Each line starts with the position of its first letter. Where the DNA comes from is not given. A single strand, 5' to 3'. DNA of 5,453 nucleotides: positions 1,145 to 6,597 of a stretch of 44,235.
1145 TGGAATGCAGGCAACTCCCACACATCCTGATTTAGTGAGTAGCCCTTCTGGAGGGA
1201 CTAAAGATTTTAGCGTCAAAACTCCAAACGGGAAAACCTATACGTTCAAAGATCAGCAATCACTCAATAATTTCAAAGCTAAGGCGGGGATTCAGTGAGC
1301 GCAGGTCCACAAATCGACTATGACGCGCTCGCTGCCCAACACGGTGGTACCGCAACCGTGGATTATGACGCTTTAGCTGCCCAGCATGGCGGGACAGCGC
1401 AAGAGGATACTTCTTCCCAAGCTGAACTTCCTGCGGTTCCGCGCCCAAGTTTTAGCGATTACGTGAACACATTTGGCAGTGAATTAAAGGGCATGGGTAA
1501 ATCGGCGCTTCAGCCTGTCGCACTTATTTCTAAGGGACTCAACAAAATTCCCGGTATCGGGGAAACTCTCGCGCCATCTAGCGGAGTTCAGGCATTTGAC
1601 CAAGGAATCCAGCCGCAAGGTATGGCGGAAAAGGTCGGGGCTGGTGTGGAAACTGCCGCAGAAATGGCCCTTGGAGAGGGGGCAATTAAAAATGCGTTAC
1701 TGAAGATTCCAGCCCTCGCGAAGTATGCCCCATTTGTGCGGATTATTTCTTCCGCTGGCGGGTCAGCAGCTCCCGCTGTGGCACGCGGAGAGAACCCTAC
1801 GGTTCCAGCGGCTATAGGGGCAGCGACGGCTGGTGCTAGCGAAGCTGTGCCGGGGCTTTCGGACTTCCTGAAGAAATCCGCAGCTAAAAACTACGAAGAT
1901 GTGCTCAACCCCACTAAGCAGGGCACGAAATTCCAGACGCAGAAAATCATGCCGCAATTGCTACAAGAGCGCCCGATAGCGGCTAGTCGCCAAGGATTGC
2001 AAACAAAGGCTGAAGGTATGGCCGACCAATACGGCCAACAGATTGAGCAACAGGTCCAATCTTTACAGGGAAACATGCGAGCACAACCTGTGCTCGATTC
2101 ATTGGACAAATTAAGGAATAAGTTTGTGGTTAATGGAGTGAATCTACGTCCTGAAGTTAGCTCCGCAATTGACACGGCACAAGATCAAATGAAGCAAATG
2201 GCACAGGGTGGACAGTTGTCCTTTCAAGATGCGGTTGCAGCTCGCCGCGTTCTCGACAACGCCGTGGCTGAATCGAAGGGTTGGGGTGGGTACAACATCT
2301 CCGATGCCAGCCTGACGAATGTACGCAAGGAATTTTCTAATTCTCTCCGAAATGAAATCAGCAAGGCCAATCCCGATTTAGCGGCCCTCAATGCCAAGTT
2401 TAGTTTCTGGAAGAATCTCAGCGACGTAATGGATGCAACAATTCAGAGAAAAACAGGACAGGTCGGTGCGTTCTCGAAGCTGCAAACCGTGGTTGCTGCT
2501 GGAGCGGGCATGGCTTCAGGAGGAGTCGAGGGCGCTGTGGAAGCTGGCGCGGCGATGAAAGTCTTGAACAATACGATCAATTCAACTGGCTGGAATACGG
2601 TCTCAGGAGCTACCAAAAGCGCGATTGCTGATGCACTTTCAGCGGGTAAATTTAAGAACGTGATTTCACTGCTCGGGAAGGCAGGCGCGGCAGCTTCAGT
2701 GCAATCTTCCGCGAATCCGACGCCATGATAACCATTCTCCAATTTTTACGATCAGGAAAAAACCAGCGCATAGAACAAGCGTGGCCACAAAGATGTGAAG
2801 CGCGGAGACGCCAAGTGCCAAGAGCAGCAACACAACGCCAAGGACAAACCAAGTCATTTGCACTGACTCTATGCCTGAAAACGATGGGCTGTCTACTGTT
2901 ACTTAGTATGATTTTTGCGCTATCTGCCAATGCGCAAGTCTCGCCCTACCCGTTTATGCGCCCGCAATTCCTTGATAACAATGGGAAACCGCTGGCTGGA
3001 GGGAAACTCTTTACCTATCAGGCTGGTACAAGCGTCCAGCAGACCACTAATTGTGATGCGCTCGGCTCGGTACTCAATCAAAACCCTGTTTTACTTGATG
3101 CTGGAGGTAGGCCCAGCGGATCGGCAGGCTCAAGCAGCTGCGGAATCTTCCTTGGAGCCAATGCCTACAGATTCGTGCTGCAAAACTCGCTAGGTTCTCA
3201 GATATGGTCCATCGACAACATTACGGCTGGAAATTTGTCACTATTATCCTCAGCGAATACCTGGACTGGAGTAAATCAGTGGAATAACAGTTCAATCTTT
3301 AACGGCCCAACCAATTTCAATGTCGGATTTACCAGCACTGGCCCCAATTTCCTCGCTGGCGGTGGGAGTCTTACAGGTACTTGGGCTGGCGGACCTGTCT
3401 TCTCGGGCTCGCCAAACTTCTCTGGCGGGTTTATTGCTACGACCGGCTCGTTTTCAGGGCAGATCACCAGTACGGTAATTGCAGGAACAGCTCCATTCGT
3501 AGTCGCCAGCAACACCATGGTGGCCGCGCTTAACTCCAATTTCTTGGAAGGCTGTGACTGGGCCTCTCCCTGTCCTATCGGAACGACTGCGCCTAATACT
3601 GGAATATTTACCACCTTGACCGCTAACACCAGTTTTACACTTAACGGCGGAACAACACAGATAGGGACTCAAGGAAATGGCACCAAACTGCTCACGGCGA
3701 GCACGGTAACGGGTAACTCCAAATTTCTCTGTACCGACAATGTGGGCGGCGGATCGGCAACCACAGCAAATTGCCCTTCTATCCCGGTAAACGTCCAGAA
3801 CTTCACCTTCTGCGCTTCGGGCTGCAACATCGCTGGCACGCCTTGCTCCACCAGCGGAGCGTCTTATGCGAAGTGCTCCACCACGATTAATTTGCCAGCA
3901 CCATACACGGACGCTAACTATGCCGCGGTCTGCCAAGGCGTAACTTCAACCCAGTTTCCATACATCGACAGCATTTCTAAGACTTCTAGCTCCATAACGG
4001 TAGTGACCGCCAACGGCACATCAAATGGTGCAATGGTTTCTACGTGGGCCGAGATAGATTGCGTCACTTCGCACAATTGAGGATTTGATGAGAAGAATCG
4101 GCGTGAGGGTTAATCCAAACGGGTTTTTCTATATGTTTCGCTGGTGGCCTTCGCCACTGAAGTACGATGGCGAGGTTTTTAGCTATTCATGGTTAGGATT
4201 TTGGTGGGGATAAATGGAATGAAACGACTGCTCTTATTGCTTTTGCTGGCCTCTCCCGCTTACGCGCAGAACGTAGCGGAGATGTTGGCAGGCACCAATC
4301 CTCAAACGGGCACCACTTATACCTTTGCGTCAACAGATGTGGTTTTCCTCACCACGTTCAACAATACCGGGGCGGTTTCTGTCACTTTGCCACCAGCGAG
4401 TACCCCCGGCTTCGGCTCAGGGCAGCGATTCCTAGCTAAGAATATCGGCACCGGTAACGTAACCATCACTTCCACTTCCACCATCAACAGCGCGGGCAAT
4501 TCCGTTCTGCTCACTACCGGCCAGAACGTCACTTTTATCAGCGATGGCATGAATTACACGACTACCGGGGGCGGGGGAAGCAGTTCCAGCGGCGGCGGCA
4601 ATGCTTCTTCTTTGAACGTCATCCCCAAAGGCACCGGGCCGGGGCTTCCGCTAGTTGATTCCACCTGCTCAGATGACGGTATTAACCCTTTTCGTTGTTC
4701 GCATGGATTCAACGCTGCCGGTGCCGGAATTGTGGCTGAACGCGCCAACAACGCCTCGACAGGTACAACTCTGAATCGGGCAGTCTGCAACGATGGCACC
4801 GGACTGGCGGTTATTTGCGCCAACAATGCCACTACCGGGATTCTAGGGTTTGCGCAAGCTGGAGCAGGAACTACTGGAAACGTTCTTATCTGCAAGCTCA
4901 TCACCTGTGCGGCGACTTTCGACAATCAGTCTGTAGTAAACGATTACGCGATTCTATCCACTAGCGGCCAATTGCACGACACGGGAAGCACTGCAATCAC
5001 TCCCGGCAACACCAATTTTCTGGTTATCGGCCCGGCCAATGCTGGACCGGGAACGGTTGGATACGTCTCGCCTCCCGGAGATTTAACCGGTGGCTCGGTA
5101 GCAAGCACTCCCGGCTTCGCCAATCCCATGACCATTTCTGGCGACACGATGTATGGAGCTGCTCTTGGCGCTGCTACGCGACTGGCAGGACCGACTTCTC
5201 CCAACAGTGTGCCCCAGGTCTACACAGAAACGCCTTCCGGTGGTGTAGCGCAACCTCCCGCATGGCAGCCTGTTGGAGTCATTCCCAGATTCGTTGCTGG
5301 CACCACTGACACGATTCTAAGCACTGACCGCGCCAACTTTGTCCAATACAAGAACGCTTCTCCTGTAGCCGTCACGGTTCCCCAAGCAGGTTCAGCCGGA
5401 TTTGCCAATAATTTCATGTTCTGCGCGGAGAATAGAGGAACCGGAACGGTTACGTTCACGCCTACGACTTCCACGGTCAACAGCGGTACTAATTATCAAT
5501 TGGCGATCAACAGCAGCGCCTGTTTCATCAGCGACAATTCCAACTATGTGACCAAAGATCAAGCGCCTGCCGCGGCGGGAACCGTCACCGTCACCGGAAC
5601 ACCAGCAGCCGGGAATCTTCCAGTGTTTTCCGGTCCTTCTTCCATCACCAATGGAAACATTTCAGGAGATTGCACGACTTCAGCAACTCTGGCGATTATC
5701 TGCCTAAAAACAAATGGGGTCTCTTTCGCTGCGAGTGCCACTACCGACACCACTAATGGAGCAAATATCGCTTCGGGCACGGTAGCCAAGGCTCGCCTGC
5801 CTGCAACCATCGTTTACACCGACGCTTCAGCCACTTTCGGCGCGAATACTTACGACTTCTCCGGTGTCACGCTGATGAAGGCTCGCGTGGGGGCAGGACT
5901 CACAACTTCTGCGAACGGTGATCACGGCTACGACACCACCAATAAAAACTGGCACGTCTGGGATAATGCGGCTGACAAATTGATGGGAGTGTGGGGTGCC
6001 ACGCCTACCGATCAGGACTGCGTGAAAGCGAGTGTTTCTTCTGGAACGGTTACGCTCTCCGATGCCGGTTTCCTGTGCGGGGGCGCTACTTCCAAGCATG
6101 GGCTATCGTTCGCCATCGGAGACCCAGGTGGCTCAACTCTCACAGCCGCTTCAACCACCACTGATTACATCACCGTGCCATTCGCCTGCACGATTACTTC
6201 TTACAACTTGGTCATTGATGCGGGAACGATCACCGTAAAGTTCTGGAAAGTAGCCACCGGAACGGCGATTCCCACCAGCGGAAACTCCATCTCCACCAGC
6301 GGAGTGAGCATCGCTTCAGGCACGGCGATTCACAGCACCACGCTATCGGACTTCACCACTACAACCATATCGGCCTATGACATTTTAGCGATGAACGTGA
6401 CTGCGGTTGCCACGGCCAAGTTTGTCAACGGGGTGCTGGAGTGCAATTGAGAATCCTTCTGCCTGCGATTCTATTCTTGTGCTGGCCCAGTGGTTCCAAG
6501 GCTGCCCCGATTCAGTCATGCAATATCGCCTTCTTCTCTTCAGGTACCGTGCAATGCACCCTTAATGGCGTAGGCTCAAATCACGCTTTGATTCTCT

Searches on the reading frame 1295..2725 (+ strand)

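Call 26: search_protein_families(library=phrogs, proteins=[window:1295-2725:+], max_evalue=0.001)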
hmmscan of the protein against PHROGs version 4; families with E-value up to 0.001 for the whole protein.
window:1295-2725:+ (477 aa): 1 family
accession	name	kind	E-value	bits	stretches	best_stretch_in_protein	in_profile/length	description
phrog_27616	-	unknown function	0.00022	21.1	1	231-328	330-428/475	-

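Call 27: search_protein_families(library=pfam, proteins=[window:1295-2725:+], max_evalue=0.01)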
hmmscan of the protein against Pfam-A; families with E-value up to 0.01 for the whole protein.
window:1295-2725:+ (477 aa): 0 families

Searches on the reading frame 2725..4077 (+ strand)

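Call 26: search_protein_families(library=phrogs, proteins=[window:2725-4077:+], max_evalue=0.001)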
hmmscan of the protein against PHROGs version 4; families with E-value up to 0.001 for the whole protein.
window:2725-4077:+ (451 aa): 1 family
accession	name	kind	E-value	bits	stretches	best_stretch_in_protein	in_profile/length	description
phrog_26190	-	unknown function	1.3e-06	28.9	1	80-169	11-92/260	-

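Call 27: search_protein_families(library=pfam, proteins=[window:2725-4077:+], max_evalue=0.01)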
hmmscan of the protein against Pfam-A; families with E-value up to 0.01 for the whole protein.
window:2725-4077:+ (451 aa): 0 families

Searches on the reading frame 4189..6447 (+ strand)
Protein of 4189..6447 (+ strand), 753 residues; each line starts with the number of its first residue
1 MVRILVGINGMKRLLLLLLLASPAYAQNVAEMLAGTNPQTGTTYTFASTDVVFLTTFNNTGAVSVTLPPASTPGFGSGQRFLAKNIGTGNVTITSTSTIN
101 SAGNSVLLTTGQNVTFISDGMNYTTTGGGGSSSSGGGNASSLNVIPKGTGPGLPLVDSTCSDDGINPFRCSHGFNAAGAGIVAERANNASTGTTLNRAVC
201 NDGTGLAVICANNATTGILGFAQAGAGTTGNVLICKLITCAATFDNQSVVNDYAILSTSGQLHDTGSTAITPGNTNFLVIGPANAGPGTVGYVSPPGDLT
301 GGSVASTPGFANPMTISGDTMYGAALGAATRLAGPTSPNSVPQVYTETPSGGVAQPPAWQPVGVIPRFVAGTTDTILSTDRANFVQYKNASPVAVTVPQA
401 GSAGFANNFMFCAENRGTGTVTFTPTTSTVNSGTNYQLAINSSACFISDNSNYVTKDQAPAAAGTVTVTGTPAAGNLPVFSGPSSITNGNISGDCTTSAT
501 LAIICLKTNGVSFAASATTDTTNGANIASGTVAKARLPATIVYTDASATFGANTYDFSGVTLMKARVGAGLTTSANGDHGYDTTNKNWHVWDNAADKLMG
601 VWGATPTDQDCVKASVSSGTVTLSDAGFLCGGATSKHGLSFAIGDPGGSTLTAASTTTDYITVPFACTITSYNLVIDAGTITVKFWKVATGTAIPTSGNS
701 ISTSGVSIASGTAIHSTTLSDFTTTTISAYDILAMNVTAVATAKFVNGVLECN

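Call 26: search_protein_families(library=phrogs, proteins=[window:4189-6447:+], max_evalue=0.001)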
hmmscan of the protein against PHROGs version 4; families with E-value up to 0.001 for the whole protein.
window:4189-6447:+ (753 aa): 0 families

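Call 27: search_protein_families(library=pfam, proteins=[window:4189-6447:+], max_evalue=0.01)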
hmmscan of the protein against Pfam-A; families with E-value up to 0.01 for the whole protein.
window:4189-6447:+ (753 aa): 1 family
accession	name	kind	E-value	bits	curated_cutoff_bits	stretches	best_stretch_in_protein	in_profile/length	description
PF25692.1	Phage_depo_C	-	0.00072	20.4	25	1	42-120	8-86/90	Phage depolymerase C-terminal beta sandwich domain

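Call 73: search_solved_structures(query=window:4189-6447:+, max_evalue=0.1)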
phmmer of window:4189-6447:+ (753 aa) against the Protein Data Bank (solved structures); distinct sequences matched with E-value up to 0.1: 0.

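Call 75: search_protein_families(library=ncbifam, proteins=[window:4189-6447:+], max_evalue=0.01)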
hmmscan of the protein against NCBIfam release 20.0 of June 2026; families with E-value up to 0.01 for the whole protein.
window:4189-6447:+ (753 aa): 0 families
